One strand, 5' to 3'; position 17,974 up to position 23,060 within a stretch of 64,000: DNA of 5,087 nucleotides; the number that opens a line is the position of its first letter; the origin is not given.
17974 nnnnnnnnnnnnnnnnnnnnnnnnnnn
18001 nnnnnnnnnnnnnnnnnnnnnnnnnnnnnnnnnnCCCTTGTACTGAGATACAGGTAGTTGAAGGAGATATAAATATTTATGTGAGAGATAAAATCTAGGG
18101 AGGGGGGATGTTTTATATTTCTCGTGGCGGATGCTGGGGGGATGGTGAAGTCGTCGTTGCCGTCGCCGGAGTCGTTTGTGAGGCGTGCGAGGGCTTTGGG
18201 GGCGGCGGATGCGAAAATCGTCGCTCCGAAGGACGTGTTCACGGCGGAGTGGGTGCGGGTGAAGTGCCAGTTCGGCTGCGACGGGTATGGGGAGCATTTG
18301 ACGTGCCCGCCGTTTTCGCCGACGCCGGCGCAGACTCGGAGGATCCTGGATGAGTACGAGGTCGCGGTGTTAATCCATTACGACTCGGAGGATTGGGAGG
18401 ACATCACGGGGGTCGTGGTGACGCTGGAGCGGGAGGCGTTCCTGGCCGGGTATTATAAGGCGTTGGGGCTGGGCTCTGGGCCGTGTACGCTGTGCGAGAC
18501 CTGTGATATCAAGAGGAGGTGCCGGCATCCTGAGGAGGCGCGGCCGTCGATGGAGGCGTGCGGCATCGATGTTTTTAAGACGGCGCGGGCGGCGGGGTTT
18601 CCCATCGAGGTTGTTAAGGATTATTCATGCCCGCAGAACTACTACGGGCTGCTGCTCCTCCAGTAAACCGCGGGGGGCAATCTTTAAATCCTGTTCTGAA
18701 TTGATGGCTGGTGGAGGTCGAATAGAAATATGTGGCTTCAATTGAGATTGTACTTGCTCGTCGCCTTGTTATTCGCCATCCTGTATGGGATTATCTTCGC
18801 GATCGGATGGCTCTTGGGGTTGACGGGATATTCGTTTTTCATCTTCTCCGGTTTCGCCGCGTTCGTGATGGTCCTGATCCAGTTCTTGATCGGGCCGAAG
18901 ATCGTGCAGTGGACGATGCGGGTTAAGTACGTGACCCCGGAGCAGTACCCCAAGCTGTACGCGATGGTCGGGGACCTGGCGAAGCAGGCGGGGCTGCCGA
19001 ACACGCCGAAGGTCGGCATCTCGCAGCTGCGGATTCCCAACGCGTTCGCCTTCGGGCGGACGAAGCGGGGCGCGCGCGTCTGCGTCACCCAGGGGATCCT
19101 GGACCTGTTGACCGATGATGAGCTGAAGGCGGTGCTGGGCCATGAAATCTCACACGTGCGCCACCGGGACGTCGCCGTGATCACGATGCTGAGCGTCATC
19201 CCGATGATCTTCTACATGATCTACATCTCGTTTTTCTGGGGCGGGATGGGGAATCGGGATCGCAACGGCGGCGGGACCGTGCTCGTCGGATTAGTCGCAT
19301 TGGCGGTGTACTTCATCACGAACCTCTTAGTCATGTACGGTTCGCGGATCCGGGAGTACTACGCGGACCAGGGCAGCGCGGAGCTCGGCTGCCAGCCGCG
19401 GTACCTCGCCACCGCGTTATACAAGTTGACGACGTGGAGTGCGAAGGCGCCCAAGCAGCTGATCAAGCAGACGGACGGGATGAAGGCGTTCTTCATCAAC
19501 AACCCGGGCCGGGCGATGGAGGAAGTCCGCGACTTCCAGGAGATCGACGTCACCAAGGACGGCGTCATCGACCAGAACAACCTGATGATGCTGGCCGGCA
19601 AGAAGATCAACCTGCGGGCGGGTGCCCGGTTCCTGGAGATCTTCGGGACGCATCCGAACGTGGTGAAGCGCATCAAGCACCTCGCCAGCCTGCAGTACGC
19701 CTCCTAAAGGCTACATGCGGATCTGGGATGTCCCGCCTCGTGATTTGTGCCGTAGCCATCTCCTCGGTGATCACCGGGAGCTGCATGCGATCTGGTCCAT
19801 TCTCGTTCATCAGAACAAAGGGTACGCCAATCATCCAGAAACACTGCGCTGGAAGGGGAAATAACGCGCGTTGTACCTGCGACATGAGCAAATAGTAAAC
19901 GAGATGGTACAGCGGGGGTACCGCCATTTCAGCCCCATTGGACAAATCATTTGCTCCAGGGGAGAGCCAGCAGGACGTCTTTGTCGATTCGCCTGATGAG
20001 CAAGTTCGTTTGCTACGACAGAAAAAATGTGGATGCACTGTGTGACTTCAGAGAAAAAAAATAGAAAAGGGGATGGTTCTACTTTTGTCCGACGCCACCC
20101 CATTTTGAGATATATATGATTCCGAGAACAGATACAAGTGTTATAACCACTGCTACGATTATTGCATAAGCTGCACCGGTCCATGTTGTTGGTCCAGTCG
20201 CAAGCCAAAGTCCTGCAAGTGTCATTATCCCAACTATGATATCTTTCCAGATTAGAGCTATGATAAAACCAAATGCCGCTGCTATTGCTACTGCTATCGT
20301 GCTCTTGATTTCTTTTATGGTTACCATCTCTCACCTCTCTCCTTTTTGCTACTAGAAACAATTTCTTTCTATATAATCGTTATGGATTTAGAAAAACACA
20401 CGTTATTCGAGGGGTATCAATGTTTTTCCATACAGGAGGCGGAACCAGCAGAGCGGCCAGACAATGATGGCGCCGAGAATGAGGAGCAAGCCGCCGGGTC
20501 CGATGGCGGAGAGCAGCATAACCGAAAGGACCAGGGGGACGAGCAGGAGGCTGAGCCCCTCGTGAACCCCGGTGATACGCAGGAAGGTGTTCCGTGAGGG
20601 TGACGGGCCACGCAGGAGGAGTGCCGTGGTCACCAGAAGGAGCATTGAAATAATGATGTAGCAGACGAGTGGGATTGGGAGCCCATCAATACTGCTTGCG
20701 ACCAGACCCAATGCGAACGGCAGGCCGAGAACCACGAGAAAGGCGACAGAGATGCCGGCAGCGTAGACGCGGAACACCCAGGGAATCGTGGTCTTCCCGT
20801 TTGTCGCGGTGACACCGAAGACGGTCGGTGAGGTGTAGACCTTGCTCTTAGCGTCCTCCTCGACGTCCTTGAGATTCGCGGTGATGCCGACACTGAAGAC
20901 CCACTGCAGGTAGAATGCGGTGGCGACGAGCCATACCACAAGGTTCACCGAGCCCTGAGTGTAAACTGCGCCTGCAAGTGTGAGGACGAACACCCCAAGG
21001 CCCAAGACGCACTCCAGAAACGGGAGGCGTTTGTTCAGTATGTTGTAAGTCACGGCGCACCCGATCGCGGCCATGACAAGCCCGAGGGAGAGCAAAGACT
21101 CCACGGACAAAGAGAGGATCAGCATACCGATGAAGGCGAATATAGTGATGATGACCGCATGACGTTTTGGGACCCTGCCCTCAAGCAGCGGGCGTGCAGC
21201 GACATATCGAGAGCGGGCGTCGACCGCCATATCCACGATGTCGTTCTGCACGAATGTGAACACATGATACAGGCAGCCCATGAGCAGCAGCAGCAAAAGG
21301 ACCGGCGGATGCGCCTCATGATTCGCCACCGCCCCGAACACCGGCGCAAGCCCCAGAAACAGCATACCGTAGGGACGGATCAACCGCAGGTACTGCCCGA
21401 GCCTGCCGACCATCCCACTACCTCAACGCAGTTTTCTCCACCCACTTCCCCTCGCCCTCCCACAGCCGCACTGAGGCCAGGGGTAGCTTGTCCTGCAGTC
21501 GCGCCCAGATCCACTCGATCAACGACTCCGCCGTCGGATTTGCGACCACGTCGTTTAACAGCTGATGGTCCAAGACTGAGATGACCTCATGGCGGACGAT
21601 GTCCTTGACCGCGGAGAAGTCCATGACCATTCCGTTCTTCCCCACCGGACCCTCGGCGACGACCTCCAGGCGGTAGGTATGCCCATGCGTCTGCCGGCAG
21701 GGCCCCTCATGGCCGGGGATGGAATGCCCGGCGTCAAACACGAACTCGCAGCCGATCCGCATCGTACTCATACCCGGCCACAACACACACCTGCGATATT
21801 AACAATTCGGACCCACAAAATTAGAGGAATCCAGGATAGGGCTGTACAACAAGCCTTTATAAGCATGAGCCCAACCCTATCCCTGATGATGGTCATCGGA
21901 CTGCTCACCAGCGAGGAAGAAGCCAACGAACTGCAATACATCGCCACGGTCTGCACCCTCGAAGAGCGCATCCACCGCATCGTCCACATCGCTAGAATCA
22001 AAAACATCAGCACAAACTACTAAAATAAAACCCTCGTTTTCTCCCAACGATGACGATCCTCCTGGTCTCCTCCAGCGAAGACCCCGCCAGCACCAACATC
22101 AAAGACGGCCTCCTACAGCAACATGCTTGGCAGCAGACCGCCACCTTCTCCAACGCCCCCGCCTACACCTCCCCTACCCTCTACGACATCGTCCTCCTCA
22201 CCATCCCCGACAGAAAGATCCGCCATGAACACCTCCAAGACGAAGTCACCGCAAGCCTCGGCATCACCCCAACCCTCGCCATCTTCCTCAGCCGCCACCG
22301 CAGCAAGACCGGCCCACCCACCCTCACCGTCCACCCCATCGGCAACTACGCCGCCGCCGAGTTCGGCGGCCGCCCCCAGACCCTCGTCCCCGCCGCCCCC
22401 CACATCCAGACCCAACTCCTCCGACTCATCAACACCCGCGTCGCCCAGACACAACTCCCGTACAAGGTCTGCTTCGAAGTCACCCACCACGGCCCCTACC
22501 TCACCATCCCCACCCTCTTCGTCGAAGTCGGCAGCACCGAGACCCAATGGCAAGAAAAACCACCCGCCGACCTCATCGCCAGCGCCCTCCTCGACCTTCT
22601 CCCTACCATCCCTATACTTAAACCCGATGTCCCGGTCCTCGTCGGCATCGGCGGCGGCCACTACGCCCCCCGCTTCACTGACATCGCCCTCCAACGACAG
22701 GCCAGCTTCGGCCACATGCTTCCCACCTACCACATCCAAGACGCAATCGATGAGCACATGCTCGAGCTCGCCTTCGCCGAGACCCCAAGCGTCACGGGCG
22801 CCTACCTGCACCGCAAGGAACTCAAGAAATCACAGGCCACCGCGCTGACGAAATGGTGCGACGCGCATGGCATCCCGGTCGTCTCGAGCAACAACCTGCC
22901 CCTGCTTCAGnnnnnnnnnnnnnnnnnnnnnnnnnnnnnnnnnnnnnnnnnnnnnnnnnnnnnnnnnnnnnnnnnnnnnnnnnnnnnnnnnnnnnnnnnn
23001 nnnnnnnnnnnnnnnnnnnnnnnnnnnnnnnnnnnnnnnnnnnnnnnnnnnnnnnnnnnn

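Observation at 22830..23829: Alkyltransferase-like (PCFK instead of PCHR) domain fused to endonuclease V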

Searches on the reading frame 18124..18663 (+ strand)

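Call 65: search_protein_families(library=pfam, proteins=[window:18124-18663:+], max_evalue=0.001)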
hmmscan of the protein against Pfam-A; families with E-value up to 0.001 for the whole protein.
window:18124-18663:+ (180 aa): 1 family
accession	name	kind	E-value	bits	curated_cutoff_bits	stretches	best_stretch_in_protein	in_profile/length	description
PF10050.14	DUF2284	-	1e-44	152.6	25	1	32-179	2-161/161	Predicted metal-binding protein (DUF2284)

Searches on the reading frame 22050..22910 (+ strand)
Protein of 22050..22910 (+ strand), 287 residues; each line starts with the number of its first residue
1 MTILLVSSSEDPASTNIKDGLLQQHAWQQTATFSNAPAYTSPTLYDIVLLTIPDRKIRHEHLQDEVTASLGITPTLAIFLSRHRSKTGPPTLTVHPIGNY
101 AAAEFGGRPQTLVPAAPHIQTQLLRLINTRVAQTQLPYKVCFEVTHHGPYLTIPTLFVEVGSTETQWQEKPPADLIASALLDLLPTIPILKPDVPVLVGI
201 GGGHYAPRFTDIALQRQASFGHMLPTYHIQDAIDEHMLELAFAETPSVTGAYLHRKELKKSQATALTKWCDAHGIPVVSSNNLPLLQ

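Call 6: search_protein_families(library=pfam, proteins=[window:22050-22910:+], max_evalue=0.01)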
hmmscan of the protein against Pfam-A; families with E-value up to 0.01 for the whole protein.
window:22050-22910:+ (287 aa): 1 family
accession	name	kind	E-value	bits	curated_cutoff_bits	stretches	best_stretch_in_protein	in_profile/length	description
PF04414.18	tRNA_deacylase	-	1.1e-61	208.4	33.6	1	73-277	4-204/205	D-aminoacyl-tRNA deacylase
